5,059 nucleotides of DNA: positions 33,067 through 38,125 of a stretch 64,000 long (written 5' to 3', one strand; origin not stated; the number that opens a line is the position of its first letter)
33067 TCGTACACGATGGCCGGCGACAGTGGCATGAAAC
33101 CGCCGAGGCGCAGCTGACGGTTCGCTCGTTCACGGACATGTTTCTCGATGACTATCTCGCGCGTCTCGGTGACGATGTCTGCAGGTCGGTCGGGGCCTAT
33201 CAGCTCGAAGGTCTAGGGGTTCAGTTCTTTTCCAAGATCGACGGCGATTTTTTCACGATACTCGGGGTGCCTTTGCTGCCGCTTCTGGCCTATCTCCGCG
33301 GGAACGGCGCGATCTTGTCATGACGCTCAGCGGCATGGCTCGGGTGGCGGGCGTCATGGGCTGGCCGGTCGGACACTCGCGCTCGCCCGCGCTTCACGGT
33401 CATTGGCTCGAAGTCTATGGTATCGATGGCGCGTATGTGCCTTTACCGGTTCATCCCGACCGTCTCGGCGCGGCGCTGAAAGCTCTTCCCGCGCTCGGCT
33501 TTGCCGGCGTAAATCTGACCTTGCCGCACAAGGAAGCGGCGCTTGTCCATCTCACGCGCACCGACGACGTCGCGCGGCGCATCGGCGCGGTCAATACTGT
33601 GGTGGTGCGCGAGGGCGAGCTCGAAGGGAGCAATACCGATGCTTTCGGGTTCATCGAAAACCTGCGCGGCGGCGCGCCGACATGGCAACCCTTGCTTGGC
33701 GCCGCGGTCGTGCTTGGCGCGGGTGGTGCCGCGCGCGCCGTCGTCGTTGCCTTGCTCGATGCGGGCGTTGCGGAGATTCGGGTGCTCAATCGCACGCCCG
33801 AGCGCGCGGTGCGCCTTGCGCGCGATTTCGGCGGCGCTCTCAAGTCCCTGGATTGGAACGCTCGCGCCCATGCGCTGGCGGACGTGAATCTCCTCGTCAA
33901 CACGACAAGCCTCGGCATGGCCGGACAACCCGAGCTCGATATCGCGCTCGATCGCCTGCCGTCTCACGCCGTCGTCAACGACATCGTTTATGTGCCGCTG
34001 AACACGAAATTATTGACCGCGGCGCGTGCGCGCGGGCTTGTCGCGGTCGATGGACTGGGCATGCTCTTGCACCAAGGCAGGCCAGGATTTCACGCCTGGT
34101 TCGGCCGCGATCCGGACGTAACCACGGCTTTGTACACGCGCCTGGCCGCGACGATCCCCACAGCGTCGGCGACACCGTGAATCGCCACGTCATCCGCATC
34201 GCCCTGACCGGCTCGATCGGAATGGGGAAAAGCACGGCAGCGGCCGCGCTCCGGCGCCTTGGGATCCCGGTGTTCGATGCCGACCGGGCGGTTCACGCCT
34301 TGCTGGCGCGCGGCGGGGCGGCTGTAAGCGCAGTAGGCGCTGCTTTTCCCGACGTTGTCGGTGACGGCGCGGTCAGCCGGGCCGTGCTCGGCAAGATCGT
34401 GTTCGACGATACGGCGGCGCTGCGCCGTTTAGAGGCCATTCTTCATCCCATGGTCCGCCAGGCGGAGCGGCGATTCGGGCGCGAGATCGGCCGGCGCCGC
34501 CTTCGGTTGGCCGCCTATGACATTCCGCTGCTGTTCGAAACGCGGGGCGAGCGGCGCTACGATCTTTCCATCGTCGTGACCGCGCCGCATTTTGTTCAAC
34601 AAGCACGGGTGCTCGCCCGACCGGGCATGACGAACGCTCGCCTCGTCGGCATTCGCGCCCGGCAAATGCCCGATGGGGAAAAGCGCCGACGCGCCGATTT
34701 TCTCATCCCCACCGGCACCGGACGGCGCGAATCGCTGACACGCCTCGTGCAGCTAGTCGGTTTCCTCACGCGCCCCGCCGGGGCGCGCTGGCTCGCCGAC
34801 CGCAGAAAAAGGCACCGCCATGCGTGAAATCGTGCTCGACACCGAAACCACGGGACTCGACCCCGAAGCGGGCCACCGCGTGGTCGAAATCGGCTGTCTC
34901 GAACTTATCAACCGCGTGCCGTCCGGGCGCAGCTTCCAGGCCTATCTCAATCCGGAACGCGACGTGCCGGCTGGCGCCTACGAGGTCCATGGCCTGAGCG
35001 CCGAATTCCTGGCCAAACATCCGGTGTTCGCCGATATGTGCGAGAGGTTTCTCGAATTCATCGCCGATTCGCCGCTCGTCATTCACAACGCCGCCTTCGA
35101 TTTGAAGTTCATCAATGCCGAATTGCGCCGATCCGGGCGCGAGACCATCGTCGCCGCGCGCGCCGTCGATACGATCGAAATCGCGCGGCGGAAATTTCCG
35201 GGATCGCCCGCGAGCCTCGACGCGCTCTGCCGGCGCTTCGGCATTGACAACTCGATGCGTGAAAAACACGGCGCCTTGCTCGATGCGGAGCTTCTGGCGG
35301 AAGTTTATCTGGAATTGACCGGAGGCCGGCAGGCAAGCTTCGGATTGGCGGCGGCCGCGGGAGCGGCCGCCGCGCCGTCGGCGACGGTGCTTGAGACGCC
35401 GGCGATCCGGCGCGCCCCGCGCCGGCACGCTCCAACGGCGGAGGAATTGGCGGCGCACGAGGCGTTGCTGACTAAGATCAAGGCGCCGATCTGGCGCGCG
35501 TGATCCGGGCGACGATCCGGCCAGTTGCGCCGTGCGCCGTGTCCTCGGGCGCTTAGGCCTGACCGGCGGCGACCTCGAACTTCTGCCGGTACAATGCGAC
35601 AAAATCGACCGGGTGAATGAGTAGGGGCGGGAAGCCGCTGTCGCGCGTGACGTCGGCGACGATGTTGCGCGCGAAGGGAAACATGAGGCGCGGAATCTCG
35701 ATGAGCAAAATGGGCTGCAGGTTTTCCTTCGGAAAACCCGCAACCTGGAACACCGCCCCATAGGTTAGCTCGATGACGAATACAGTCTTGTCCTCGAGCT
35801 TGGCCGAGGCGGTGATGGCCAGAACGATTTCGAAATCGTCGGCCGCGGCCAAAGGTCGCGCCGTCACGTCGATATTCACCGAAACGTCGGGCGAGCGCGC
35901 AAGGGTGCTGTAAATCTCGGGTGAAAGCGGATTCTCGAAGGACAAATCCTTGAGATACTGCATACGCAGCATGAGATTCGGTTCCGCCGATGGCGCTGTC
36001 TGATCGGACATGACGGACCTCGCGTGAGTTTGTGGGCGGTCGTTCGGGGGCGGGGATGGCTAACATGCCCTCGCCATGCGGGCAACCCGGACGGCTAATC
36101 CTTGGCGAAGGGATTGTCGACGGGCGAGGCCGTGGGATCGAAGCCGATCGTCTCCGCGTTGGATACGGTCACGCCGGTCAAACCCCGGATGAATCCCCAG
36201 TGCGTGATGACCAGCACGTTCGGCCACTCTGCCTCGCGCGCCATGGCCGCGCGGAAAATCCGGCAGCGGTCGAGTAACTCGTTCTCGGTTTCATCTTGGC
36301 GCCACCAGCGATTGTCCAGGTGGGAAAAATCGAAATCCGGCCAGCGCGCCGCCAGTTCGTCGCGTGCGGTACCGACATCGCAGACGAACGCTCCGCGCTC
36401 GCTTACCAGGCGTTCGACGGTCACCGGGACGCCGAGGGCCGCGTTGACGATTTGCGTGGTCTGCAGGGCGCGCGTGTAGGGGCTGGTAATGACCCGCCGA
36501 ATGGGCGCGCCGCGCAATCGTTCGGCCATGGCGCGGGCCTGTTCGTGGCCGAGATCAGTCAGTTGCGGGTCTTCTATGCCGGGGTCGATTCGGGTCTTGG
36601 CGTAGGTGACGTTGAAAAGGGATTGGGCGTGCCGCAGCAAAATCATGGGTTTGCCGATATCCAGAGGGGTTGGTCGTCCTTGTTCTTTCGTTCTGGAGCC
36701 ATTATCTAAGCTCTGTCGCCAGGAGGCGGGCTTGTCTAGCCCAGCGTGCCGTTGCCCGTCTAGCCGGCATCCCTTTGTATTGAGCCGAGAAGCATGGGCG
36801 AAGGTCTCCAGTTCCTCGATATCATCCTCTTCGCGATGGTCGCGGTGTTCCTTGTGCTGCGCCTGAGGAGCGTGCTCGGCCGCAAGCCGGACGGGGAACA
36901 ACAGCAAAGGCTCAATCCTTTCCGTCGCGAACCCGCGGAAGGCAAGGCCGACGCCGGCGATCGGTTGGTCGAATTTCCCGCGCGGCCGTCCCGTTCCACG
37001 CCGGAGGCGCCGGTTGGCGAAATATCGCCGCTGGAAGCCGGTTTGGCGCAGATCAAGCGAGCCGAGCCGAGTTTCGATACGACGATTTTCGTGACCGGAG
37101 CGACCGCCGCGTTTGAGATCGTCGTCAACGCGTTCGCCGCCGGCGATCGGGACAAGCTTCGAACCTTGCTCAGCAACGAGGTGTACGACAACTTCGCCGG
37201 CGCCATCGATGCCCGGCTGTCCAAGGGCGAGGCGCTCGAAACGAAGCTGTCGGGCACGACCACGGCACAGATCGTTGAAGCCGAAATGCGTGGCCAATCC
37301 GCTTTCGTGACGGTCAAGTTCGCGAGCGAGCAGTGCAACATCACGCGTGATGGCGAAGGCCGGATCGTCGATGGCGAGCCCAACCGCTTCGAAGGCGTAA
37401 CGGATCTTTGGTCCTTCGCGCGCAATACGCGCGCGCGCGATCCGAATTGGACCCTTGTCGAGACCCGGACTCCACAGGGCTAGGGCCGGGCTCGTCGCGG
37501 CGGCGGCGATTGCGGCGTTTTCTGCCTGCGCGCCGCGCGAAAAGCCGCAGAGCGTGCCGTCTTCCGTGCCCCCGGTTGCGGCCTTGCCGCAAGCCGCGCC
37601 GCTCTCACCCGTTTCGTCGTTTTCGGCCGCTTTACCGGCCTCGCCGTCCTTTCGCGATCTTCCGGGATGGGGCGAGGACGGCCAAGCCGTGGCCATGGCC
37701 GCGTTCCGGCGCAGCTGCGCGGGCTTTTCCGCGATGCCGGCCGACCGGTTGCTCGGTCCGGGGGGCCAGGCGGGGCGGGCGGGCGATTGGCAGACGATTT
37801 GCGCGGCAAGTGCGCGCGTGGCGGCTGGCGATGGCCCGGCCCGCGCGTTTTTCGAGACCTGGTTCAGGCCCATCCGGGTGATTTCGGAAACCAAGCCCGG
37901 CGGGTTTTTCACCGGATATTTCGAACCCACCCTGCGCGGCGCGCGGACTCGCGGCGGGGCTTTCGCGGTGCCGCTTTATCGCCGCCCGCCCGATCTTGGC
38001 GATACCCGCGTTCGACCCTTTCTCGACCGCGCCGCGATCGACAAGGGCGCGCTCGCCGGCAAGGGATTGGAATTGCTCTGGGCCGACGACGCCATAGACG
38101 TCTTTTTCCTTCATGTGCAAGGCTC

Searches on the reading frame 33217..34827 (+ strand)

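Call 38: search_protein_families(library=ncbifam, max_evalue=1e-10, proteins=[window:33217-34827:+])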
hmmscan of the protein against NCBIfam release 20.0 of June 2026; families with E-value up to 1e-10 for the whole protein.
window:33217-34827:+ (536 aa): 2 families
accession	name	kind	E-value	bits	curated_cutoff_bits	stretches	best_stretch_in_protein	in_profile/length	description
TIGR00152.1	TIGR00152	equivalog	1.9e-26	93.1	65.55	1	328-497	2-173/188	dephospho-CoA kinase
NF002879.0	PRK03333.1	equivalog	2.1e-24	86.3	215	1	326-512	2-187/395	dephospho-CoA kinase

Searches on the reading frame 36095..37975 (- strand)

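Call 38: search_protein_families(library=ncbifam, max_evalue=1e-10, proteins=[window:36095-37975:-])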
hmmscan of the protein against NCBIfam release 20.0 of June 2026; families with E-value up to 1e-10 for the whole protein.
window:36095-37975:- (626 aa): 3 families
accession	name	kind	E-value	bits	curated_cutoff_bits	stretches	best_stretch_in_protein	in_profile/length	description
NF005567.0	PRK07238.1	equivalog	2.3e-15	56.8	326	1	419-600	170-334/378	bifunctional RNase H/acid phosphatase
NF038349.1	dPGM_arch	equivalog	5.3e-12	46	225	1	445-527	2-81/194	2,3-diphosphoglycerate-dependent phosphoglycerate mutase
TIGR03162.1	ribazole_cobC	equivalog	6.9e-12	45.2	162.9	1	445-599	2-151/176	alpha-ribazole phosphatase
